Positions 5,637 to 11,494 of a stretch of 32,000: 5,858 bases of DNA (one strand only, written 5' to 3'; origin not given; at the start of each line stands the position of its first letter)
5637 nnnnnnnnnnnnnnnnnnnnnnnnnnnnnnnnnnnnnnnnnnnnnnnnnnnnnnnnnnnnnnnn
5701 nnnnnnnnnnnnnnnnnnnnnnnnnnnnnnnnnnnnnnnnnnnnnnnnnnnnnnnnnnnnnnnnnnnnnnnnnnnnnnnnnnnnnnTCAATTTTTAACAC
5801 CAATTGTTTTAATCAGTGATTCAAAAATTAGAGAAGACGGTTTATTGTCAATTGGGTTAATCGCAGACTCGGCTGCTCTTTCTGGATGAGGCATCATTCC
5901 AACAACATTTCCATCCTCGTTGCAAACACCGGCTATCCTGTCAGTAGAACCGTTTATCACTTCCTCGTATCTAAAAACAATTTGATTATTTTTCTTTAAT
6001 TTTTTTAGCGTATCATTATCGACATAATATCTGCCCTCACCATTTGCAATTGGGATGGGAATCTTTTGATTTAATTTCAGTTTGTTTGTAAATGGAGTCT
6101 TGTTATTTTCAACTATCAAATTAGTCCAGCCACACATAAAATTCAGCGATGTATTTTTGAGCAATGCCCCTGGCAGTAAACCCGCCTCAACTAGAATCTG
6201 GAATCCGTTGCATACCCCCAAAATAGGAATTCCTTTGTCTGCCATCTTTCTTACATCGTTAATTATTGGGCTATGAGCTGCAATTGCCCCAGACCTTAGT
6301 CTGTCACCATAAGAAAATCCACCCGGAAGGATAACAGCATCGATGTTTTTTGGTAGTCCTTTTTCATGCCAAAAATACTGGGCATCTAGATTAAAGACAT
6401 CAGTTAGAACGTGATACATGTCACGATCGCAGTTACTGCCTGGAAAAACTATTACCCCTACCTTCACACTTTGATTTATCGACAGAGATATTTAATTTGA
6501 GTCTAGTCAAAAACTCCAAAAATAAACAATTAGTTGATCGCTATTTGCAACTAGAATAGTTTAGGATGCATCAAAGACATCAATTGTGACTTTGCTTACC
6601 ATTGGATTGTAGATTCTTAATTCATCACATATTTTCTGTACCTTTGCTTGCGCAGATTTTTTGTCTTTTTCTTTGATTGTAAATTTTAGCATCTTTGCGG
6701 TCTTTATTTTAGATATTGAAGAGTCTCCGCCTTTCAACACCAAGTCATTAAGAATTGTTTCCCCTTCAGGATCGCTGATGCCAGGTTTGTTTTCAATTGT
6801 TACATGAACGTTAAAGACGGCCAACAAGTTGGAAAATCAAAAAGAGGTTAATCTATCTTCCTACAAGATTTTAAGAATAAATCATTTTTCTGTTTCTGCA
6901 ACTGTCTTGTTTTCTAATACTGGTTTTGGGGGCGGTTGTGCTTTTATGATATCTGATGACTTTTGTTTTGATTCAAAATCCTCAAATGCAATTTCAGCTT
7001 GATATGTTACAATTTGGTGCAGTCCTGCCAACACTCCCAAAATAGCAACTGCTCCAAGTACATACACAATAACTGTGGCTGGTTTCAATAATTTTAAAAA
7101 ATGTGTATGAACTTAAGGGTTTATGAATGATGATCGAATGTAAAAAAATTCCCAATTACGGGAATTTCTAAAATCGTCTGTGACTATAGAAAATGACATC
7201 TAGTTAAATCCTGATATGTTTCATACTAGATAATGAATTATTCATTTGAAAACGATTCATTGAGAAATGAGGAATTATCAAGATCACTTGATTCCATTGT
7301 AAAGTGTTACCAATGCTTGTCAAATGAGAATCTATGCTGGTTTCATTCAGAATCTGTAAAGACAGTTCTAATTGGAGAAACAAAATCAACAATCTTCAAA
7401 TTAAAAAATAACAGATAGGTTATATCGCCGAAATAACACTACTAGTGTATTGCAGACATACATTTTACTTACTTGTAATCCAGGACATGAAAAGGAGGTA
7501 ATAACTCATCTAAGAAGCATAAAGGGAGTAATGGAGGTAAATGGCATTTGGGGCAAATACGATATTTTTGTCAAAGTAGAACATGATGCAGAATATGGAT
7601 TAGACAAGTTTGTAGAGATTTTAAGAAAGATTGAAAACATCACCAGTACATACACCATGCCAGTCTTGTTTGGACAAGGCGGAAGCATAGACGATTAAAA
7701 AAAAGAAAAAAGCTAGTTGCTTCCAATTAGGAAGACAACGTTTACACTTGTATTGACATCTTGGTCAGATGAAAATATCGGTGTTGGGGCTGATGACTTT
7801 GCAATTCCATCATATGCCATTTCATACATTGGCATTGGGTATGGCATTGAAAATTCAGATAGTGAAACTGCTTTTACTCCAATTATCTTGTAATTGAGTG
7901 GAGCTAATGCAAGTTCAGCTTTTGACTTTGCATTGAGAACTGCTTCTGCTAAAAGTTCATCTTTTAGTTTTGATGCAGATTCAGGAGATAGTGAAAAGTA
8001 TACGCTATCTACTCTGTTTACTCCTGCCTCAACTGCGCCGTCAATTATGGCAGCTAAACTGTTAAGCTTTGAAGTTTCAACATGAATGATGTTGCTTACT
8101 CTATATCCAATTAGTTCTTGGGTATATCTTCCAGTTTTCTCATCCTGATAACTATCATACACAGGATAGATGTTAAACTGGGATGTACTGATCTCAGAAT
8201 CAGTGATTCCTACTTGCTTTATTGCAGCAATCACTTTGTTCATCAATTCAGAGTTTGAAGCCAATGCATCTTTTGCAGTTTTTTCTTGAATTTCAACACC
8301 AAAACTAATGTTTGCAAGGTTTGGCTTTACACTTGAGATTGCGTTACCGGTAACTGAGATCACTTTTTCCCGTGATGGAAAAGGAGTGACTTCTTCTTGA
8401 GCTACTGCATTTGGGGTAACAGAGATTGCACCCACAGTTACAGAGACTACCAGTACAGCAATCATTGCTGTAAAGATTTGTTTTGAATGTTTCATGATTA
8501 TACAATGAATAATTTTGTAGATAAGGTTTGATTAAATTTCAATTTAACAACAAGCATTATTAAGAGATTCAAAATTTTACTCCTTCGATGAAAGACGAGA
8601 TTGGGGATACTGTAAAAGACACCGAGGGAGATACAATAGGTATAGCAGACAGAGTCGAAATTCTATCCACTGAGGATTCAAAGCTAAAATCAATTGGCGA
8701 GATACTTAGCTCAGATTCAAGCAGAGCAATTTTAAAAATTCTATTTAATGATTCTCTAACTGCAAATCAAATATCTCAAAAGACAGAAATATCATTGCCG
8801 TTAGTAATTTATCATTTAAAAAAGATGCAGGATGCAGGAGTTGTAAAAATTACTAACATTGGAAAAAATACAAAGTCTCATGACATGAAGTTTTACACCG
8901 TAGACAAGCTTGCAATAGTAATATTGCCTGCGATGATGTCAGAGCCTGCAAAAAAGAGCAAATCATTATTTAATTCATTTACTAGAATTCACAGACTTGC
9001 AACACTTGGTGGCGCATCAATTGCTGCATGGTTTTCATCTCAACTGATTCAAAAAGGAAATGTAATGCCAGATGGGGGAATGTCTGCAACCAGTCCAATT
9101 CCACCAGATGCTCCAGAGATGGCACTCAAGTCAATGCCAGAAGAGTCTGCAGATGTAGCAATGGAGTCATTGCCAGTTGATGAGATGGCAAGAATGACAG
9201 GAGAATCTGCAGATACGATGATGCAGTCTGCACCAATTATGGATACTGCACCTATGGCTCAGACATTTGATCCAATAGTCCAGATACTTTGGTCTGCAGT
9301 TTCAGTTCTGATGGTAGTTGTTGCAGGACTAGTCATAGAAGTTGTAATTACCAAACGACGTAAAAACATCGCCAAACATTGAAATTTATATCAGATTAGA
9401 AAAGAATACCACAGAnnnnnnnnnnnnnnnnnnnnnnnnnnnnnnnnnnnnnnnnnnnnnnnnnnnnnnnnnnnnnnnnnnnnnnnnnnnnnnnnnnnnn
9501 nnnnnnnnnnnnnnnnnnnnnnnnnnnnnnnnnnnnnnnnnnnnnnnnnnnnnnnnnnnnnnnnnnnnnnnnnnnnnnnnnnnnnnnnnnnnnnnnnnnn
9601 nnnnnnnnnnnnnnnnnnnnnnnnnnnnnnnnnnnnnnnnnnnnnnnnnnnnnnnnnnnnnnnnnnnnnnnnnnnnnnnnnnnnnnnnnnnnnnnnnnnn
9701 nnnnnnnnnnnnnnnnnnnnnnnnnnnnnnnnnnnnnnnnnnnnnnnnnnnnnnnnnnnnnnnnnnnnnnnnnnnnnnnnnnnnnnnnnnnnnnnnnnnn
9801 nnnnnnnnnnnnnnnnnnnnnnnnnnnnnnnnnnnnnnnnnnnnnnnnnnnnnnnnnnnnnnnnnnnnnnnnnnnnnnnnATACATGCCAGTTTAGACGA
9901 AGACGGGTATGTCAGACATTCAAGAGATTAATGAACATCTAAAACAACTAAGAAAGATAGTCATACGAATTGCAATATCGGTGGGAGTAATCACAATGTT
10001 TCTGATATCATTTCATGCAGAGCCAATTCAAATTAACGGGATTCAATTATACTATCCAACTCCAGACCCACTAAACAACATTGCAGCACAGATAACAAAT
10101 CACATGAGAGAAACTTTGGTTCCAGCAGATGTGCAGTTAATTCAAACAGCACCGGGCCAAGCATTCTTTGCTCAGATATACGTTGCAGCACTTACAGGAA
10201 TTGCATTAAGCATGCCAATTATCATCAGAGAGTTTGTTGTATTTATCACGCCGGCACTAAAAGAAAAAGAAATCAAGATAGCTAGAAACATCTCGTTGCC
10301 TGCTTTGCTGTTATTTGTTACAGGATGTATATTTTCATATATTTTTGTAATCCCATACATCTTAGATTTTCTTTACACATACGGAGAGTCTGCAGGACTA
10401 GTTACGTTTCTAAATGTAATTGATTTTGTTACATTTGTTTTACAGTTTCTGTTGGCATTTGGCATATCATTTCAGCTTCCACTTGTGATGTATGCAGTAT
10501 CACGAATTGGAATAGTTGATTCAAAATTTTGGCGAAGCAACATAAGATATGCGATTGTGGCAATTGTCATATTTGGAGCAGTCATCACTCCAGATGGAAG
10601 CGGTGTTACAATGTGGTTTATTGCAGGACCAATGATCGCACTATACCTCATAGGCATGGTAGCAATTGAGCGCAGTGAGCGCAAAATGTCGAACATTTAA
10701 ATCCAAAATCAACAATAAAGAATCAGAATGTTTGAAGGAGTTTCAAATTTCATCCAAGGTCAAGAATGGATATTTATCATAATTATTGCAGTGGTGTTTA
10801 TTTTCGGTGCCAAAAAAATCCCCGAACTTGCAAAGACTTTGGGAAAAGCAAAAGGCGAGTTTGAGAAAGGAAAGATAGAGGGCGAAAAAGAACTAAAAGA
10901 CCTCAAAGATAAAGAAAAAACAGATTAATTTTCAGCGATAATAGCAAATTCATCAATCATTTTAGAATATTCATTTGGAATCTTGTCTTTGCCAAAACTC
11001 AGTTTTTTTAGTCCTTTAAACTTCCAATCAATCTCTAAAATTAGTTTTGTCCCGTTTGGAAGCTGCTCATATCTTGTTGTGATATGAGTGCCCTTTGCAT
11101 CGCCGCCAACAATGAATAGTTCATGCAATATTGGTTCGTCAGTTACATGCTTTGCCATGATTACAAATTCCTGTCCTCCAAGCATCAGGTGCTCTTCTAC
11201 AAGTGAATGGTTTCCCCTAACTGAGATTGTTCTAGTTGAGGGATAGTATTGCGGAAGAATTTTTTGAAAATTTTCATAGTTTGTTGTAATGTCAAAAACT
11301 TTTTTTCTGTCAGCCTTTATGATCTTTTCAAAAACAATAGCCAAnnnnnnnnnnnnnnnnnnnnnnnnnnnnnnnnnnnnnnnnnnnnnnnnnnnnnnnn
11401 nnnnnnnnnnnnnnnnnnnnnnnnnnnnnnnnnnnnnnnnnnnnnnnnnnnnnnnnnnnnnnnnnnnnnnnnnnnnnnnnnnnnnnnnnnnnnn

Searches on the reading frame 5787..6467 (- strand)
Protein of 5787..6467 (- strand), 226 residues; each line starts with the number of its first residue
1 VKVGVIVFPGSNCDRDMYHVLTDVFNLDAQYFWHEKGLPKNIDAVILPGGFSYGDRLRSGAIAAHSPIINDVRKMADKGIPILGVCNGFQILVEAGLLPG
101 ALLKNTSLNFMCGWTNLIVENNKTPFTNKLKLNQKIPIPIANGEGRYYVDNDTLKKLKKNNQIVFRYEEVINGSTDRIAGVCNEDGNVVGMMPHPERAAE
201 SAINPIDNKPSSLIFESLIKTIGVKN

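Call 29: search_protein_families(library=pfam, proteins=[window:5787-6467:-], max_evalue=0.01)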
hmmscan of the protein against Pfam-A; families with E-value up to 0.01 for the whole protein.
window:5787-6467:- (226 aa): 5 families
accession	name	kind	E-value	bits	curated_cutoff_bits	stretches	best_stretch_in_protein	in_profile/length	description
PF13507.12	GATase_5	-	1.8e-39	135.8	27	1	2-207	3-239/260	CobB/CobQ-like glutamine amidotransferase domain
PF07685.20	GATase_3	-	1.4e-08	35.1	27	1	33-95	31-91/196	CobB/CobQ-like glutamine amidotransferase domain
PF00117.34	GATase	-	2.9e-08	34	22.8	1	24-197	26-173/190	Glutamine amidotransferase class-I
PF01965.30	DJ-1_PfpI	-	1.5e-07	31.8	26.6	1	39-101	59-116/165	DJ-1/PfpI family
PF07722.19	Peptidase_C26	-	0.0034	17.6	20.5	1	72-94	98-120/219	Peptidase C26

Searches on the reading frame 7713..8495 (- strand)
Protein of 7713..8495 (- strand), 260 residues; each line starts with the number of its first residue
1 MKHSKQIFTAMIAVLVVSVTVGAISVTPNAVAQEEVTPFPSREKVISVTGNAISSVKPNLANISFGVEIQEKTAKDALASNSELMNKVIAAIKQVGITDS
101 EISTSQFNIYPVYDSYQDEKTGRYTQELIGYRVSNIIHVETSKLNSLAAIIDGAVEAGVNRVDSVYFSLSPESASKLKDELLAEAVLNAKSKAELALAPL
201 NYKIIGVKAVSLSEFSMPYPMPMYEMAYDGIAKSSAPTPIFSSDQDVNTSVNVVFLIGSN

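Call 29: search_protein_families(library=pfam, proteins=[window:7713-8495:-], max_evalue=0.01)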
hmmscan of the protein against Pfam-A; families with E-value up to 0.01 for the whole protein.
window:7713-8495:- (260 aa): 1 family
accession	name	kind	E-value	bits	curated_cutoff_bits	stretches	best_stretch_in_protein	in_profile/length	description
PF04402.19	SIMPL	-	7.2e-53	180.3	25.2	1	46-255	1-205/205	Protein of unknown function (DUF541)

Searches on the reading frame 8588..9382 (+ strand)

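Call 29: search_protein_families(library=pfam, proteins=[window:8588-9382:+], max_evalue=0.01)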
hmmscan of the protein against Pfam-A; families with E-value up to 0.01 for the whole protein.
window:8588-9382:+ (264 aa): 3 families
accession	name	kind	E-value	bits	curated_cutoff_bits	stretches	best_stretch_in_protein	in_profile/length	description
PF01022.26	HTH_5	-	1.1e-08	35.2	22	1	47-87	6-46/47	Bacterial regulatory protein, arsR family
PF13412.12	HTH_24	-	4.1e-07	29.9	21.9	1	44-87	4-48/48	Winged helix-turn-helix DNA-binding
PF12840.13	HTH_20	-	2.7e-05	24.5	27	1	40-87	1-49/51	Helix-turn-helix domain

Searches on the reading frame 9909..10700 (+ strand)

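Call 29: search_protein_families(library=pfam, proteins=[window:9909-10700:+], max_evalue=0.01)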
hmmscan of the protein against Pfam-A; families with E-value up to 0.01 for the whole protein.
window:9909-10700:+ (263 aa): 1 family
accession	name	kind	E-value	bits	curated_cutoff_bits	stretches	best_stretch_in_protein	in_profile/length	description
PF00902.23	TatC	-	7.6e-52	176.6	25.1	1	9-241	1-208/208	Sec-independent protein translocase protein (TatC)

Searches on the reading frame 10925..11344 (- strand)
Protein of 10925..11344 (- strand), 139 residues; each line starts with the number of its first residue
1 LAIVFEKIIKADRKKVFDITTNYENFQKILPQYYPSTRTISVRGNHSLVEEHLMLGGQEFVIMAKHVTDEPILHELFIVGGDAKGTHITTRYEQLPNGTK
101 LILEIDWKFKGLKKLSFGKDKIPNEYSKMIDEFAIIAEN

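Call 29: search_protein_families(library=pfam, proteins=[window:10925-11344:-], max_evalue=0.01)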
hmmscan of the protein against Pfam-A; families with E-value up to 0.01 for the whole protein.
window:10925-11344:- (139 aa): 2 families
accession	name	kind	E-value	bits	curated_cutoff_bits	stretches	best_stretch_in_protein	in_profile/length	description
PF03364.25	Polyketide_cyc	-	0.00025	21.7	23.4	1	9-111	1-101/126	Polyketide cyclase / dehydrase and lipid transport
PF10604.15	Polyketide_cyc2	-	0.00069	20.4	27.4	1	6-112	7-113/142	Polyketide cyclase / dehydrase and lipid transport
